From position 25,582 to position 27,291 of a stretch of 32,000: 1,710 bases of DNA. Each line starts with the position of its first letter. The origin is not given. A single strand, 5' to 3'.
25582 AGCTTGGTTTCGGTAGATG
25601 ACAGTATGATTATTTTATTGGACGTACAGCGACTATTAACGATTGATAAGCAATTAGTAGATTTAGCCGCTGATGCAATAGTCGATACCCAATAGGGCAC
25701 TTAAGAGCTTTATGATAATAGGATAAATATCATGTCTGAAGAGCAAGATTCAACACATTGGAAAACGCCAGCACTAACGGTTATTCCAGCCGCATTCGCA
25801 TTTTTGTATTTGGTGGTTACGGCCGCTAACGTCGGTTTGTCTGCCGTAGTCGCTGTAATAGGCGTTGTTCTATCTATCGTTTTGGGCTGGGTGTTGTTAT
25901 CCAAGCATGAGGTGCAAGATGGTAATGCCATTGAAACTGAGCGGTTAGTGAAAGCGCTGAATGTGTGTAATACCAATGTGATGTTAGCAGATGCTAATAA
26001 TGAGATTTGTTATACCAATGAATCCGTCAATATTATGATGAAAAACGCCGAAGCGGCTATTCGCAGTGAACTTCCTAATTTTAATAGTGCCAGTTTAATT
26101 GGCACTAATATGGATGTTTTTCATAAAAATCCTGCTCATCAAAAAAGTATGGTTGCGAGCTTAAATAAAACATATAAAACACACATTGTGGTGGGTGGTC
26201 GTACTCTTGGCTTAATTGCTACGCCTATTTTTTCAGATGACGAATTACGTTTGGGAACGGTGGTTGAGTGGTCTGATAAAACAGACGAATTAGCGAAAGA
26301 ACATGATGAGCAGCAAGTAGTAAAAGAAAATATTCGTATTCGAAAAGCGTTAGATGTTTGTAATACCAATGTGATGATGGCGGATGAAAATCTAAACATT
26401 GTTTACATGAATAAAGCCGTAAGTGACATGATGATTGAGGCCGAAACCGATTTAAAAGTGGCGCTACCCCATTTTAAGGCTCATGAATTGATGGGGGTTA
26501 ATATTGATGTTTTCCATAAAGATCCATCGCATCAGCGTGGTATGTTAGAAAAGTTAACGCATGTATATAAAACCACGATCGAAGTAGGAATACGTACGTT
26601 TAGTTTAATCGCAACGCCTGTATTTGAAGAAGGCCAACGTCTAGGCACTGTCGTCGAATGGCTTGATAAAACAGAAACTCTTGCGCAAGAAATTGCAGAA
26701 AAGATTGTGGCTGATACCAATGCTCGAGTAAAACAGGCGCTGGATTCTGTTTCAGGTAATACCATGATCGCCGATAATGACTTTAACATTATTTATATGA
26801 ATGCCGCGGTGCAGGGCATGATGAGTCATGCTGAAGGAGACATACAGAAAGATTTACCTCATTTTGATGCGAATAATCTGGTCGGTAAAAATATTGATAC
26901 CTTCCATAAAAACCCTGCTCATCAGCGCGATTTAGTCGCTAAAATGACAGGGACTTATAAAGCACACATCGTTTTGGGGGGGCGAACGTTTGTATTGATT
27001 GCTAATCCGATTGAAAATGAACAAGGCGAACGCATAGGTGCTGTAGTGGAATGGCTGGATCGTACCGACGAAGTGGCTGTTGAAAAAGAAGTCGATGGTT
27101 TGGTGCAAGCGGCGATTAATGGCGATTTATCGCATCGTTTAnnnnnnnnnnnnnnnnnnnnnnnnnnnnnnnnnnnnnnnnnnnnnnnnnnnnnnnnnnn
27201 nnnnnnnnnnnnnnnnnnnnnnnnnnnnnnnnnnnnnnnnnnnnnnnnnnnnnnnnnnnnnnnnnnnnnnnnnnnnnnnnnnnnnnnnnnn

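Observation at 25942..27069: Receptor with three tandem PAS domains that all keep the Aer2 heme-pocket spacing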

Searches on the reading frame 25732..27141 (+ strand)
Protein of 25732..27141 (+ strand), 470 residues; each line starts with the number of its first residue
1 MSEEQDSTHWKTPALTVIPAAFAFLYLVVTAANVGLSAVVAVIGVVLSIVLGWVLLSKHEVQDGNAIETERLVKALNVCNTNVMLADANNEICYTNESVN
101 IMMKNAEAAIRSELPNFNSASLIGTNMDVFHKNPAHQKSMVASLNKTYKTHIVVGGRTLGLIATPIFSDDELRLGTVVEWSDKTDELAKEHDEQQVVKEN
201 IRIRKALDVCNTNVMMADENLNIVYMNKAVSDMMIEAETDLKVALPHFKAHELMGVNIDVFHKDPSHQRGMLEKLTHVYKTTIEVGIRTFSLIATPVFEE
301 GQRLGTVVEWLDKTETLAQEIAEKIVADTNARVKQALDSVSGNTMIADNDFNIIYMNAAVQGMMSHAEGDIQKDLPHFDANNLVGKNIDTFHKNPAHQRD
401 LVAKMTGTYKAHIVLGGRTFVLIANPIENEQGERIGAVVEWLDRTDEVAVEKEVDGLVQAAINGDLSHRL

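Call 16: find_homologous_proteins(query=window:25732-27141:+, max_evalue=1e-10)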
Query window:25732-27141:+ (470 aa): 2467 proteins with E <= 1e-10 among 8000 candidates; the best 120 are listed.
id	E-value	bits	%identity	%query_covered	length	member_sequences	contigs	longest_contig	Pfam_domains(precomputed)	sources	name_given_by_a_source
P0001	1.2e-190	652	76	82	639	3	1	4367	PF00015.27,PF13188.14,PF08448.17,PF18947.6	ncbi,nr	ncbi:MAG: hypothetical protein HRU08_06480, partial [Oleispira sp.]|nr:hypothetical protein [Oleispi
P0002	1.3e-177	609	50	90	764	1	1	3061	PF08447.19,PF13426.14,PF13188.14,PF12860.14,PF08448.17,PF18947.6,PF00989.32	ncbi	-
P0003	3.2e-160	552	55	80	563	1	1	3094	PF13426.14,PF13188.14,PF08448.17,PF00989.32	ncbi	-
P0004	9.1e-157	541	51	89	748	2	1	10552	PF13426.14,PF13188.14,PF08448.17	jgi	-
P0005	1.1e-148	514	72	70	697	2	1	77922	PF00015.27,PF13426.14,PF13188.14,PF18947.6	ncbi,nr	ncbi:MAG: PAS domain-containing protein [Oleispira sp.]|nr:PAS domain-containing protein [Oleispira 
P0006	1.2e-144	501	54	57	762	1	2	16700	PF00015.27,PF13188.14,PF18947.6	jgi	-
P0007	4.6e-142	492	57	86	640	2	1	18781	PF13426.14,PF13188.14,PF08448.17,PF18947.6,PF00989.32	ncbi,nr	ncbi:MAG: PAS domain-containing protein, partial [Pseudomonadales bacterium]|nr:PAS domain-containin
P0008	5.4e-142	492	43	84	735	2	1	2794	PF13596.13,PF13426.14,PF13188.14,PF12860.14,PF08448.17,PF18947.6,PF00989.32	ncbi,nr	ncbi:MAG: PAS domain-containing protein, partial [Gammaproteobacteria bacterium]|nr:PAS domain-conta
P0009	2.2e-137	477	43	94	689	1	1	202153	PF00015.27,PF13426.14,PF13188.14,PF08448.17,PF00989.32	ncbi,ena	-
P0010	3.5e-136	473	49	84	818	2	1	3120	PF00015.27,PF13426.14,PF15601.12,PF13188.14,PF18947.6,PF00989.32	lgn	-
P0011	5.6e-136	472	54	88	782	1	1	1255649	PF00015.27,PF13426.14,PF13188.14,PF08448.17,PF18947.6,PF00989.32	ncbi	-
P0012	9.7e-136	471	45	84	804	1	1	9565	PF00015.27,PF13426.14,PF13188.14,PF12860.14,PF08448.17,PF00989.32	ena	-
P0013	5.4e-135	469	46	88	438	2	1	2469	PF13426.14,PF13188.14,PF08448.17,PF00989.32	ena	-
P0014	2.0e-132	461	56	82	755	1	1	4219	PF00015.27,PF13188.14,PF08448.17,PF18947.6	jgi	-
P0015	1.0e-131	458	56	83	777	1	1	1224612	PF00015.27,PF13596.13,PF13426.14,PF13188.14,PF08448.17,PF18947.6,PF00989.32,PF05239.22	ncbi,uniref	ncbi:methyl-accepting chemotaxis protein, partial [Aestuariispira insulae]|uniref:methyl-accepting c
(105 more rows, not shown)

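Call 19: find_related_loci(query=window:25732-27141:+, collection=genome_contigs, flank=10000)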
Query window:25732-27141:+ (470 aa) in genome_contigs; peptide patterns used: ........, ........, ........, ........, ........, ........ (x = any residue, [..] = any of these).
600 stretches matched a pattern (row limit reached: there are more); 593 encode a relative of the query (tblastn E <= 1e-3); the best 80 are kept; 80 distinct loci.
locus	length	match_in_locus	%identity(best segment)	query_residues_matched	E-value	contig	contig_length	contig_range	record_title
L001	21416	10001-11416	73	1-470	0e+0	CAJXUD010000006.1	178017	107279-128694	MAG TPA_asm: uncultured Oleispira sp. isolate SRR3933170_bin.5_MetaBAT_v2.12.1_MAG genome assembly, contig: NODE_10_leng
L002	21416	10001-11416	73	1-470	0e+0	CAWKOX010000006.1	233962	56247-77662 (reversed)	MAG: uncultured Gammaproteobacteria bacterium isolate MFD03551.bin.1.145 genome assembly, contig: contig_10911, whole ge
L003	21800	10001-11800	69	1-470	0e+0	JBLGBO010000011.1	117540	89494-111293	MAG: Oleispira sp. isolate 3300055293_56 Ga0535675_0000052, whole genome shotgun sequence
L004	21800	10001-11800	71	1-470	0e+0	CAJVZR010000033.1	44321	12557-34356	MAG TPA_asm: uncultured Oleispira sp. isolate SRR5469033_bin.57_MetaBAT_v2.12.1_MAG genome assembly, contig: NODE_493_le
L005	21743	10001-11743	54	27-470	6e-153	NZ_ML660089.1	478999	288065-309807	Exilibacterium tricleocarpae strain R142 Scaffold3, whole genome shotgun sequence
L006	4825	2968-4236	54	47-469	3e-155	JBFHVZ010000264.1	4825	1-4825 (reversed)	MAG: Pseudomonadales bacterium isolate Mix_sand09.2021.07.G.9 k141_3131841_length_4825_cov_8.2165, whole genome shotgun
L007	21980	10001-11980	55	44-470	1e-150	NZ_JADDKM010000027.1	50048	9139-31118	Shewanella benthica strain DSM 8812 NODE_39_length_50048_cov_48.389348, whole genome shotgun sequence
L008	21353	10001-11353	53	12-470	2e-147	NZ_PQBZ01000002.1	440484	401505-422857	Pseudoalteromonas sp. T1lg23B NODE_2, whole genome shotgun sequence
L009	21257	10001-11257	53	56-470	1e-146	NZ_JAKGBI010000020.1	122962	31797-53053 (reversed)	Pseudoalteromonas sp. SMS1 scaffold_18, whole genome shotgun sequence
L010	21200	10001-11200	55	56-470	2e-145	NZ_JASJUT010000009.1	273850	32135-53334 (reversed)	Pseudoalteromonas obscura strain P94 NODE_9_length_273850_cov_25.561702, whole genome shotgun sequence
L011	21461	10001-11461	49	4-470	4e-145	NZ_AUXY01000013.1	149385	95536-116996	Pseudoalteromonas luteoviolacea H33-S contig_11, whole genome shotgun sequence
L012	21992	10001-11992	53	44-470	4e-145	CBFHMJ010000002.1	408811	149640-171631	MAG: Alteromonadaceae bacterium isolate AGTU_45_bin_24_orig genome assembly, contig: AGTU_45_bin_24_orig_AGTU_45_c_00000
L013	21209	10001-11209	53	70-470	1e-144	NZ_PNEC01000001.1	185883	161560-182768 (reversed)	Pseudoalteromonas phenolica strain S1093 S1093_S13_L001_R1_001__paired__contig_1, whole genome shotgun sequence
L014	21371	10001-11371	52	53-470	4e-143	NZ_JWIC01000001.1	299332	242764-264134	Pseudoalteromonas luteoviolacea strain HI1 scaffold5_0, whole genome shotgun sequence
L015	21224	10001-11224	56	56-470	1e-142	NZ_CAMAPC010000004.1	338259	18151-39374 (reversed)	Pseudoalteromonas holothuriae strain CIP 111854 NODE_4, whole genome shotgun sequence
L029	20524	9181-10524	49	5-453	1e-132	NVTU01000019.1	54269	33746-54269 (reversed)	MAG: Kordiimonadales bacterium isolate NORP107 Contig_source1383C_1433, whole genome shotgun sequence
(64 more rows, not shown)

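Call 44: predict_structure(alignment_id=A1)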
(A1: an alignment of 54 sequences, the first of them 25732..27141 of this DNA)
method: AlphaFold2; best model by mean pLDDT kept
length: 470 residues; sequences in the alignment: 54
mean_pLDDT: 86.1   pTM: 0.56
mean pLDDT of the five models: 86.1, 85.1, 84.6, 81.8, 80.6
residues with pLDDT >= 90: 305; 70-90: 102; 50-70: 29; < 50: 34
segments of 3 or more residues with pLDDT < 50: 1-27, 30-33, 35-37
pLDDT, mean of each block of 10 residues (from residue 1): 36 35 46 49 65 59 70 83 94 95 96 94 90 87 93 94 96 95 94 87 79 93 95 96 95 94 88 93 94 95 94 95 89 86 94 95 97 95 94 88 91 94 94 93 95 90 82
secondary structure, 60 per line:
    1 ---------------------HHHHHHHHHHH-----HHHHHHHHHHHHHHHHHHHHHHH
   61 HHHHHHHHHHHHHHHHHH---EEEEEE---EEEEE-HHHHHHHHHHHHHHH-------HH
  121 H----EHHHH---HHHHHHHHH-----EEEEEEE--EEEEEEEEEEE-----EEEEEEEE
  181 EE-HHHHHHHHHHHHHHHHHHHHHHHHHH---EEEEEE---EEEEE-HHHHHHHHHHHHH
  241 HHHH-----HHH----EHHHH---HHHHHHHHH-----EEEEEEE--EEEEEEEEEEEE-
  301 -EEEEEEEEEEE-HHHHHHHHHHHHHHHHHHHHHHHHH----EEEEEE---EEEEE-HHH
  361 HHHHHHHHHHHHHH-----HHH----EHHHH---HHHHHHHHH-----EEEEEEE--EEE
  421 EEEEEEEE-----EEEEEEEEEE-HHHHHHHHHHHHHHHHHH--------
elements in order: H22-32 H38-78 E82-87 E91-95 H97-111 H127-130 H134-142 E148-154 E157-167 E173-182 H184-209 E213-218 E222-226 H228-244 H258-261 H265-273 E279-285 E288-299 E302-312 H314-338 E343-348 E352-356 H358-374 H388-391 H395-403 E409-415 E418-428 E434-443 H445-462

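Call 47: fold_search(model_id=the predicted structure, library=pdb)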
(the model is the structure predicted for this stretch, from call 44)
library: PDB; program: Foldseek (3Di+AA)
matches with E <= 10: 1210; with E <= 0.001: 218
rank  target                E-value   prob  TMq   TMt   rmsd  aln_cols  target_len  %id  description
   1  3vol                  6.1e-15  1.00  0.27  0.85   2.2       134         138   58  X-ray Crystal Structure of PAS-HAMP Aer2 in the CN-bound Form (released 2012-05-23)
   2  4hi4_A                2.1e-14  1.00  0.24  0.90   1.5       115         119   58  Crystal structure of the 5-coordinate ferric heme-binding PAS domain of Aer2 from P. aeruginosa (released 2013-01-09)
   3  9cmf_A                9.6e-14  1.00  0.27  0.18  16.5       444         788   12  Substrate bound DosP (released 2024-11-20)
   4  9bgv_A                1.2e-12  1.00  0.27  0.19  14.4       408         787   11  DosP R97A straight form (released 2024-11-20)
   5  9cdr_A                2.4e-12  1.00  0.24  0.17  17.7       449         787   11  DosP Apo straight form (released 2024-11-20)
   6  4hh2_B                3.3e-12  1.00  0.22  0.27  20.9       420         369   13  Structure of PpsR without the HTH motif from Rb. sphaeroides (released 2013-06-05)
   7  4hh2_A                1.6e-11  1.00  0.25  0.29  14.8       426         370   12  Structure of PpsR without the HTH motif from Rb. sphaeroides (released 2013-06-05)
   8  9a5d_A                5.5e-11  1.00  0.24  0.19  30.8       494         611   10  Integrative model of WALK-YYCH by crosslinking MS and deep learning (released 2024-09-18)
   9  9bkv_A                5.8e-11  1.00  0.25  0.18  25.8       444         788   12  DosP R97A bent form (released 2024-11-20)
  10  4hh2_D                8.5e-11  1.00  0.22  0.27  15.5       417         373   13  Structure of PpsR without the HTH motif from Rb. sphaeroides (released 2013-06-05)
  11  9bkv_B                1.2e-10  1.00  0.28  0.20  21.0       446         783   12  DosP R97A bent form (released 2024-11-20)
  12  9ce0_B                1.7e-10  1.00  0.24  0.17  23.3       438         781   12  DosP Apo Bent form (released 2024-11-20)
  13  9qq6_A                6.7e-10  1.00  0.31  0.30  16.7       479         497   10  Structure of the Azotobacter vinelandii NifL-NifA complex (released 2025-06-18)
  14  6ph4_A                7.9e-10  1.00  0.22  0.30  11.9       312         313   17  Full length LOV-PAS-HK construct from the LOV-HK sensory protein from Brucella abortus (light-adapted, construct 15-48 (released 2020-12-30)
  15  3ewk                  1.2e-09  1.00  0.27  0.46   7.8       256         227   15  Structure of the redox sensor domain of Methylococcus capsulatus (Bath) MmoS (released 2009-03-24)
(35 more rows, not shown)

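Call 50: search_protein_families(library=pfam, proteins=[L029:9145-15237:+, L003:9977-12925:+, L007:9680-13048:+], max_evalue=0.00001)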
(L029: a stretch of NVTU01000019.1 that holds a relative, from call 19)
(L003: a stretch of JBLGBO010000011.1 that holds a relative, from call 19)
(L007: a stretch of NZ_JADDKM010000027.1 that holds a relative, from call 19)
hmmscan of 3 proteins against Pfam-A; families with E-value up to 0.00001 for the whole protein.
L029:9145-15237:+ (2031 aa): 6 families
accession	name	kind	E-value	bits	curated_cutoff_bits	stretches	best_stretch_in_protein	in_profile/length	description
PF13188.13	PAS_8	-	2.2e-60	199.1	21.8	0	605-656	2-55/65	PAS domain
PF00015.26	MCPsignal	-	4.3e-51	173.6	34.6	1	1796-1950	4-172/172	Methyl-accepting chemotaxis protein (MCP) signalling domain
PF08448.16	PAS_4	-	9.4e-29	100.3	23.1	0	1528-1639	1-109/110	PAS fold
PF13426.13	PAS_9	-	1.2e-15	58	27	0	879-910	4-36/103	PAS domain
PF00989.32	PAS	-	1.3e-12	48.2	22.6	0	1524-1560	3-39/113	PAS fold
PF18947.5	HAMP_2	-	2.3e-09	37.5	24.3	1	1673-1725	9-61/67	HAMP domain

L003:9977-12925:+ (983 aa): 4 families
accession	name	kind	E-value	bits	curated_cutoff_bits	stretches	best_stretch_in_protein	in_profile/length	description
PF00015.26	MCPsignal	-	6.6e-56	189.3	34.6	1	740-897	1-172/172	Methyl-accepting chemotaxis protein (MCP) signalling domain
PF13188.13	PAS_8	-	5e-13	48.9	21.8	0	210-261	2-55/65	PAS domain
PF18947.5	HAMP_2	-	2.5e-09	37.4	24.3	1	615-674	4-63/67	HAMP domain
PF13426.13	PAS_9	-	2e-06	28.4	27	0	352-438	4-87/103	PAS domain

L007:9680-13048:+ (1123 aa): 8 families
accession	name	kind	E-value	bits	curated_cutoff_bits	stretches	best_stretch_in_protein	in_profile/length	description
PF00015.26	MCPsignal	-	1.5e-57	194.7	34.6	1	900-1056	2-172/172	Methyl-accepting chemotaxis protein (MCP) signalling domain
PF13188.13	PAS_8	-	2e-21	75.5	21.8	0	628-679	1-54/65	PAS domain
PF13426.13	PAS_9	-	2.3e-13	50.7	27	0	251-352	4-103/103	PAS domain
PF12860.13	PAS_7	-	9.4e-09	35.9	27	0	380-487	7-114/115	PAS fold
PF08448.16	PAS_4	-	7.6e-08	33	23.1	0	634-666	1-33/110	PAS fold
PF00989.32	PAS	-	2.3e-07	31.2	22.6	0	629-668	2-41/113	PAS fold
PF18947.5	HAMP_2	-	3.5e-07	30.5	24.3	0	776-833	6-63/67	HAMP domain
PF03272.18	Mucin_bdg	-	9.3e-06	25.9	27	0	395-436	52-90/116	Putative mucin or carbohydrate-binding module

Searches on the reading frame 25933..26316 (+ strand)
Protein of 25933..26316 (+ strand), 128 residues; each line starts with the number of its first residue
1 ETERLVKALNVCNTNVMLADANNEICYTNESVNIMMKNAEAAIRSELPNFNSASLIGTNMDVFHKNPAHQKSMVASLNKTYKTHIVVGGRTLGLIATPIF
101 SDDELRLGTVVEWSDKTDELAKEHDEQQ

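Call 6: search_solved_structures(query=window:25933-26316:+, max_evalue=0.01, show_alignments=4)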
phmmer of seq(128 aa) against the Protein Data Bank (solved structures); distinct sequences matched with E-value up to 0.01: 3.
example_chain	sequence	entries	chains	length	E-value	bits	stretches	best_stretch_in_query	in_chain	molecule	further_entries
4hi4_A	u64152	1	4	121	1.8e-31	112.1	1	4-119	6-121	Aerotaxis transducer Aer2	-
3vol_A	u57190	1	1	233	4.1e-31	110.9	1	4-125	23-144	Aerotaxis transducer Aer2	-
6ceq_A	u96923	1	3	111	3.4e-13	53.2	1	12-92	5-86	Methyl-accepting chemotaxis protein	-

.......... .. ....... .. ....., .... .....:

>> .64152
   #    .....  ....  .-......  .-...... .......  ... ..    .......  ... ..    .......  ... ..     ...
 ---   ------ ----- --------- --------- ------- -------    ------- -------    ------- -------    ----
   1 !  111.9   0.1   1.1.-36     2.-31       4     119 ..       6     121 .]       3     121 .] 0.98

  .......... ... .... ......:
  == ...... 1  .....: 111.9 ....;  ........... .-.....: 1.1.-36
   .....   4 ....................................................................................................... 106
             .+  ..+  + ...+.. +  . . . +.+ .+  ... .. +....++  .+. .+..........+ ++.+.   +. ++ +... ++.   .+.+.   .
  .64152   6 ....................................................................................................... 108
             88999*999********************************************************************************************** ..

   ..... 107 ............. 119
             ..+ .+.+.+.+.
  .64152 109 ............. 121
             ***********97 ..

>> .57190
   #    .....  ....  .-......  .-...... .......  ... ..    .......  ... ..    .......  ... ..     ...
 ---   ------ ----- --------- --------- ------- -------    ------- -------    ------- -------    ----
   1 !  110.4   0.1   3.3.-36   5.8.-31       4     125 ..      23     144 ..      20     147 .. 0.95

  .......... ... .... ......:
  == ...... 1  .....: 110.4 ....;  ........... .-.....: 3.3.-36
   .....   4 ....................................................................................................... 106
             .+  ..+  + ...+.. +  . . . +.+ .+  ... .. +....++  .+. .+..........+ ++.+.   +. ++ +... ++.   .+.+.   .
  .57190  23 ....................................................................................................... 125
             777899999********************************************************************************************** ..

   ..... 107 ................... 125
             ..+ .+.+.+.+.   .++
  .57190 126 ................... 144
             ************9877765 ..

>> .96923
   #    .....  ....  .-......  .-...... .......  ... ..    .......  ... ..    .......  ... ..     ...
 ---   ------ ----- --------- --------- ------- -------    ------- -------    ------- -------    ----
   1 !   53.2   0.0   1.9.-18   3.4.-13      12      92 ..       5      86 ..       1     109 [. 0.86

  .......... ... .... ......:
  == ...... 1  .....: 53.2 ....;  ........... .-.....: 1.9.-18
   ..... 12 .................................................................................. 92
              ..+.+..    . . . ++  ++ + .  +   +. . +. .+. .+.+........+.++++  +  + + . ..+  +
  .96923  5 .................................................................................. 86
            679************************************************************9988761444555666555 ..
